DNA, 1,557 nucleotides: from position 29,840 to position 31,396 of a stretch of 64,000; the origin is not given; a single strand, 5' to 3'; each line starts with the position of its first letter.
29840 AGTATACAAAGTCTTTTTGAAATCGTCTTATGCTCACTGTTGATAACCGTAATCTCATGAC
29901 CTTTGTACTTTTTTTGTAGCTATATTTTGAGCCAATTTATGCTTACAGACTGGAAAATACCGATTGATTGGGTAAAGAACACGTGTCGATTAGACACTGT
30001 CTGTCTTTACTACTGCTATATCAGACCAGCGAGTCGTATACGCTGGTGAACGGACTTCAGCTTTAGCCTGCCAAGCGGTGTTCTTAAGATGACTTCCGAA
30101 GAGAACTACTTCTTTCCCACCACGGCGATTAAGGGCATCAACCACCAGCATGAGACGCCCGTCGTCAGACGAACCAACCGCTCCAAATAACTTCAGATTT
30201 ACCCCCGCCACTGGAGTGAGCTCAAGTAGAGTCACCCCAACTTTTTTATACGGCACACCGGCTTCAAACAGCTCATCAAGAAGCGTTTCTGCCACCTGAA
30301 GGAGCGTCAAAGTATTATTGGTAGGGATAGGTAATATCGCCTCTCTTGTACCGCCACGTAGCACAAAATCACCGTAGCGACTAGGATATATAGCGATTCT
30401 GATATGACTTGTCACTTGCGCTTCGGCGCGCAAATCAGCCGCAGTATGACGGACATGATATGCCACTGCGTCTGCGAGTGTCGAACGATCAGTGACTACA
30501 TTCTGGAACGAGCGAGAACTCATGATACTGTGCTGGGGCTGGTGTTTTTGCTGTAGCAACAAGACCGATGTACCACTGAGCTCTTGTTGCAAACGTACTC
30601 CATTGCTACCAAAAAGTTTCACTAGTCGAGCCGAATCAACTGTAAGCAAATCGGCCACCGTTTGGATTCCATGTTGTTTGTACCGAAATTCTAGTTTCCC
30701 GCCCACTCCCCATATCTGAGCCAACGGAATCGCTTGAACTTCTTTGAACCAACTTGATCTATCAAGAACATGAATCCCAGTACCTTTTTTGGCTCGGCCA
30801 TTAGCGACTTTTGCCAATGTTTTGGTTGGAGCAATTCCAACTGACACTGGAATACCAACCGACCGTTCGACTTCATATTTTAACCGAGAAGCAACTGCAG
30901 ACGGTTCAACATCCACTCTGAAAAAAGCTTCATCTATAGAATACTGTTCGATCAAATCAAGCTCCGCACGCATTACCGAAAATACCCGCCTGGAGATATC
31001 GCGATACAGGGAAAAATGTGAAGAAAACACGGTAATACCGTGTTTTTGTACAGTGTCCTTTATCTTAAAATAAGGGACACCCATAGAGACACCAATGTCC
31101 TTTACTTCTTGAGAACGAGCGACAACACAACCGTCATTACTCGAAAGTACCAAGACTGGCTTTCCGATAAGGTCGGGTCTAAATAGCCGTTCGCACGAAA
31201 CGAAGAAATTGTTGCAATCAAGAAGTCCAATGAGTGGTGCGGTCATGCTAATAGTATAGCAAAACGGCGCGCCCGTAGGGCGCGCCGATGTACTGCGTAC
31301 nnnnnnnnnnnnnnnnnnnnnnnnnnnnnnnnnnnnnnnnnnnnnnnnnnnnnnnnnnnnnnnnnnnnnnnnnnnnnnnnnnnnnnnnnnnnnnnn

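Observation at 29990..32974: umuD and umuC separated by a secreted GH18 hydrolase gene, with a GC hairpin terminator before umuC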

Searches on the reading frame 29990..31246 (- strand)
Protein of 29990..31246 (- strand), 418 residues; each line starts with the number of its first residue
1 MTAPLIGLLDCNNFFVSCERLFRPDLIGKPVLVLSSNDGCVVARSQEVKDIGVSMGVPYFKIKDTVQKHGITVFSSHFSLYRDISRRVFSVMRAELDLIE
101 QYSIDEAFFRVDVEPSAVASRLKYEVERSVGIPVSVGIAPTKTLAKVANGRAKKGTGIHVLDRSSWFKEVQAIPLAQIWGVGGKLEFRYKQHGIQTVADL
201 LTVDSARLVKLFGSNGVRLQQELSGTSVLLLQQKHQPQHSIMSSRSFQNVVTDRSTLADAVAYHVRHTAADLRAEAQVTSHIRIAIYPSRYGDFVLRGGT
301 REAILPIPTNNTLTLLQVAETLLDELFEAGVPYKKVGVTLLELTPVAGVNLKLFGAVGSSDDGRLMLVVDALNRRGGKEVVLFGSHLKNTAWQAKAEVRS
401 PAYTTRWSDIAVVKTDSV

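Call 3: search_protein_families(library=pfam, proteins=[window:29990-31246:-], max_evalue=0.01)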
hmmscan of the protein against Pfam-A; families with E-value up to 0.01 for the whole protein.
window:29990-31246:- (418 aa): 4 families
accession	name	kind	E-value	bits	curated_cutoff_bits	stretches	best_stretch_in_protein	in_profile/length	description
PF00817.25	IMS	-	1.3e-33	116.4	23.2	1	9-149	1-147/148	impB/mucB/samB family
PF11799.13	IMS_C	-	1.5e-15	58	20.7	1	239-352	2-108/109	impB/mucB/samB family C-terminal domain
PF13438.11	DUF4113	-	3e-15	56.4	24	1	364-413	2-51/51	Domain of unknown function (DUF4113)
PF21999.2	IMS_HHH_1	-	0.0095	16.8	27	0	180-214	5-39/53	DNA polymerase-iota, thumb domain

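Call 4: search_protein_families(library=ncbifam, proteins=[window:29990-31246:-], max_evalue=0.01)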
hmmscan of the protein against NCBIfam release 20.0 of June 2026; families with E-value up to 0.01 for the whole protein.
window:29990-31246:- (418 aa): 10 families
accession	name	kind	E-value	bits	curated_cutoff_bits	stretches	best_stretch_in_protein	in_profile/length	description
NF002955.0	PRK03609.1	subfamily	8.8e-86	288.4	431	1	7-414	3-422/422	translesion error-prone DNA polymerase V subunit UmuC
NF002848.0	PRK03103.1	subfamily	1.1e-46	159.2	381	1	6-393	6-398/410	DNA polymerase IV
NF002882.0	PRK03348.1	equivalog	8.3e-46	156.7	389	1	8-404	9-402/461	DNA polymerase IV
NF003015.0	PRK03858.1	subfamily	1.8e-45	155.7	367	1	10-388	13-387/399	DNA polymerase IV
NF002492.0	PRK01810.1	equivalog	5.7e-44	150.5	399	1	9-391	15-399/412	DNA polymerase IV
NF002751.0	PRK02794.1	equivalog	1.3e-42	146.2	371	1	8-389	42-420/425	DNA polymerase IV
NF002883.0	PRK03352.1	equivalog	3.7e-42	144.8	330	1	9-340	10-339/347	DNA polymerase IV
NF002677.0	PRK02406.1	equivalog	3.9e-36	124.9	256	1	9-340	11-340/357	DNA polymerase IV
NF010731.0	PRK14133.1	equivalog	4.1e-34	118.3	362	1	9-290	8-289/352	DNA polymerase IV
NF002292.0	PRK01216.1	equivalog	2.8e-23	82.5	339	1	7-215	4-220/351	DNA polymerase IV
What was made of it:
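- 29990..31246 (-): umuC: Y-family translesion polymerase of the UmuC type, 418 aa. The best NCBIfam match is UmuC at 288 bits (calls 3, 4).
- On UmuC (Y-family polymerase, pol V catalytic subunit): It is still the best model by far; the best DinB model scores 159 bits (call 4).
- Checked: Its best NCBIfam match is UmuC NF002955 at 288 bits, against about 159 bits for the best DinB model, but this is below that model's cutoff of 431 (calls 3, 4).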

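Call 9: find_encoding_contigs(protein=window:29990-31246:-, flank=10000, max_places=6)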
Protein window:29990-31246:- (418 aa): 23 contigs read that carry it; 6 places shown.
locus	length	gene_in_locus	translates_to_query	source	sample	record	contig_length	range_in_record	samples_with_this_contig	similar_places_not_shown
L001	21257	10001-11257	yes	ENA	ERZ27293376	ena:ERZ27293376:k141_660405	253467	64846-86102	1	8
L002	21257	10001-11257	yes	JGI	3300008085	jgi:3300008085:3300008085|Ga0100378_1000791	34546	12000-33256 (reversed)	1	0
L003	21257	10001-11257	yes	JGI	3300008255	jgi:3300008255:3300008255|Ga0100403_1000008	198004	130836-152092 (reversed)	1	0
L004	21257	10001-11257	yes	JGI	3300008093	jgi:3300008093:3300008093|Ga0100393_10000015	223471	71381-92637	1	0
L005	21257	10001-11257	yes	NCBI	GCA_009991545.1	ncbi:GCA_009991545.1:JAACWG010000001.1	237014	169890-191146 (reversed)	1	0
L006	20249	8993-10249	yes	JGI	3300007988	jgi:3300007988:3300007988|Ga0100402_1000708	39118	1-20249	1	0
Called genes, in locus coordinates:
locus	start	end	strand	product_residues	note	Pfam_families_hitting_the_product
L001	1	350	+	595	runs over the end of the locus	PF00009:GTP_EFTU, PF01926:MMR_HSR1, PF22042:EF-G_D2, PF03144:GTP_EFTU_D2, PF00679:EFG_C, PF21018:BipA_C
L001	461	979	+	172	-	PF23598:LRR_14, PF00560:LRR_1 (faint), PF12799:LRR_4 (faint), PF13855:LRR_8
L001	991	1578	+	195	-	PF10648:Gmad2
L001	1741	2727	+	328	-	PF01595:CNNM, PF00571:CBS (weak)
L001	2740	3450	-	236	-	PF01479:S4, PF00849:PseudoU_synth_2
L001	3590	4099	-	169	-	-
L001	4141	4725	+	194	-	PF04542:Sigma70_r2, PF08281:Sigma70_r4_2, PF04545:Sigma70_r4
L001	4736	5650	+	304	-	-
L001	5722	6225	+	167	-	-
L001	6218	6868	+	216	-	PF04203:Sortase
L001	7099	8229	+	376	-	-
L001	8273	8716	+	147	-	PF00717:Peptidase_S24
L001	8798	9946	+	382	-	PF00704:Glyco_hydro_18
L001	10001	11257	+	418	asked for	PF00817:IMS, PF11799:IMS_C, PF13438:DUF4113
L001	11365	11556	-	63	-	-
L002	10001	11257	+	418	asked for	PF00817:IMS, PF11799:IMS_C, PF13438:DUF4113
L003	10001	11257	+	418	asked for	PF00817:IMS, PF11799:IMS_C, PF13438:DUF4113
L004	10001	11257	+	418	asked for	PF00817:IMS, PF11799:IMS_C, PF13438:DUF4113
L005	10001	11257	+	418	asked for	PF00817:IMS, PF11799:IMS_C, PF13438:DUF4113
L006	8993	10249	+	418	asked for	PF00817:IMS, PF11799:IMS_C, PF13438:DUF4113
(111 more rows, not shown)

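Call 27: search_solved_structures(query=window:29990-31246:-, max_evalue=1e-10)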
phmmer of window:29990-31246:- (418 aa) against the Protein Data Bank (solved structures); distinct sequences matched with E-value up to 1e-10: 43.
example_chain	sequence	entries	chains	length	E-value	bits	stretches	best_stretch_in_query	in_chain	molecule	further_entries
6jun_F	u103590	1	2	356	9.2e-27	97.1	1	9-340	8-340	DNA polymerase IV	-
6juo_A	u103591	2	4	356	9.8e-27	97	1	9-340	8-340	DNA polymerase IV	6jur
6jum_A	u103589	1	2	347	2.5e-26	95.6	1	9-340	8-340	DNA polymerase IV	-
4dez_A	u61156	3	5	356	2.5e-26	95.6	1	9-340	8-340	DNA polymerase IV 1 | DNA polymerase IV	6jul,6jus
7yll_A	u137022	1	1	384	1.8e-25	92.8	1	9-387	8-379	DNA polymerase IV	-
2w9b_A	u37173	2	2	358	4.7e-17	65.1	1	8-217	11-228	DNA POLYMERASE IV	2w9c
4g3i_A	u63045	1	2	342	6e-17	64.8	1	7-214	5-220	DNA polymerase IV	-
3v6k_A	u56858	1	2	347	6.2e-17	64.7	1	8-214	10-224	DNA polymerase IV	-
3pvx_A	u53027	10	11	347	6.2e-17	64.7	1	8-214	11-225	DNA polymerase IV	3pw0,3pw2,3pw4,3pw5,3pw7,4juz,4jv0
3v6h_A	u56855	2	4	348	6.3e-17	64.7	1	8-214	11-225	DNA polymerase IV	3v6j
2uvv_A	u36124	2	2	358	6.7e-17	64.6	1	8-214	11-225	DNA POLYMERASE IV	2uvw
2bq3_A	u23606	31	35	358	6.8e-17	64.6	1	8-214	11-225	DNA POLYMERASE IV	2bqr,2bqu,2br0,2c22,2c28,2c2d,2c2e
2uvr_A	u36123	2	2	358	6.8e-17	64.6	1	8-214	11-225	DNA POLYMERASE IV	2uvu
2ago_A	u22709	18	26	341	6.8e-17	64.6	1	8-214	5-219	DNA polymerase IV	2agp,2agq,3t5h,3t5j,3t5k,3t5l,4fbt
4gc7_A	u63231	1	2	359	6.8e-17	64.6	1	8-214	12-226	DNA polymerase IV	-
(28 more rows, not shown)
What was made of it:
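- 29990..31246 (-): Solved relatives are DinB/Dpo4 polymerases (call 27).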

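Call 28: find_homologous_proteins(query=window:29990-31246:-, max_evalue=1e-30)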
Query window:29990-31246:- (418 aa): 7972 proteins with E <= 1e-30 among 8000 candidates; the best 120 are listed.
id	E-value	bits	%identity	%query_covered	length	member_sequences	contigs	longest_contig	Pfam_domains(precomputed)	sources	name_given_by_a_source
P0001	4.0e-234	795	100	87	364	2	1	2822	PF11799.14,PF00817.26,PF13438.12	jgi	-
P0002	2.3e-187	641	69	100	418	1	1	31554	PF11799.14,PF00817.26,PF13438.12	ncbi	-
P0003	1.6e-183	628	68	99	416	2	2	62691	PF11799.14,PF00817.26,PF13438.12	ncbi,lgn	-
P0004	4.8e-179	613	67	99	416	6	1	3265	PF11799.14,PF00817.26,PF13438.12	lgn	-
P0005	1.3e-167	576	65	99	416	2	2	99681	PF11799.14,PF00817.26,PF13438.12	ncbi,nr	ncbi:MAG: Y-family DNA polymerase [Candidatus Pacebacteria bacterium]|nr:Y-family DNA polymerase [Ca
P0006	2.2e-167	575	63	99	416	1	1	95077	PF11799.14,PF00817.26,PF13438.12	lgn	-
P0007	1.5e-166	572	63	99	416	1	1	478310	PF11799.14,PF00817.26,PF13438.12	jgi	jgi:DNA polymerase V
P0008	1.7e-166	572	64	99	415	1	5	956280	PF11799.14,PF00817.26,PF13438.12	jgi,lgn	jgi:DNA polymerase V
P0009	4.4e-166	571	64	99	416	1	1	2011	PF11799.14,PF00817.26,PF13438.12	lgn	-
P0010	1.1e-165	569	63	100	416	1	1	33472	PF11799.14,PF00817.26,PF13438.12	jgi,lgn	jgi:DNA polymerase V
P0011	3.9e-165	567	63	100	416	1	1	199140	PF11799.14,PF00817.26,PF13438.12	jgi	jgi:DNA polymerase V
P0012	6.0e-165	567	63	98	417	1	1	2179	PF11799.14,PF00817.26,PF11798.15,PF13438.12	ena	-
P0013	1.3e-163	562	62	99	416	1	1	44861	PF11799.14,PF00817.26,PF13438.12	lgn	-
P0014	3.0e-163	561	62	99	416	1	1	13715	PF11799.14,PF00817.26,PF13438.12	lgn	-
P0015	5.0e-163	561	63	98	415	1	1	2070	PF11799.14,PF00817.26,PF13438.12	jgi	-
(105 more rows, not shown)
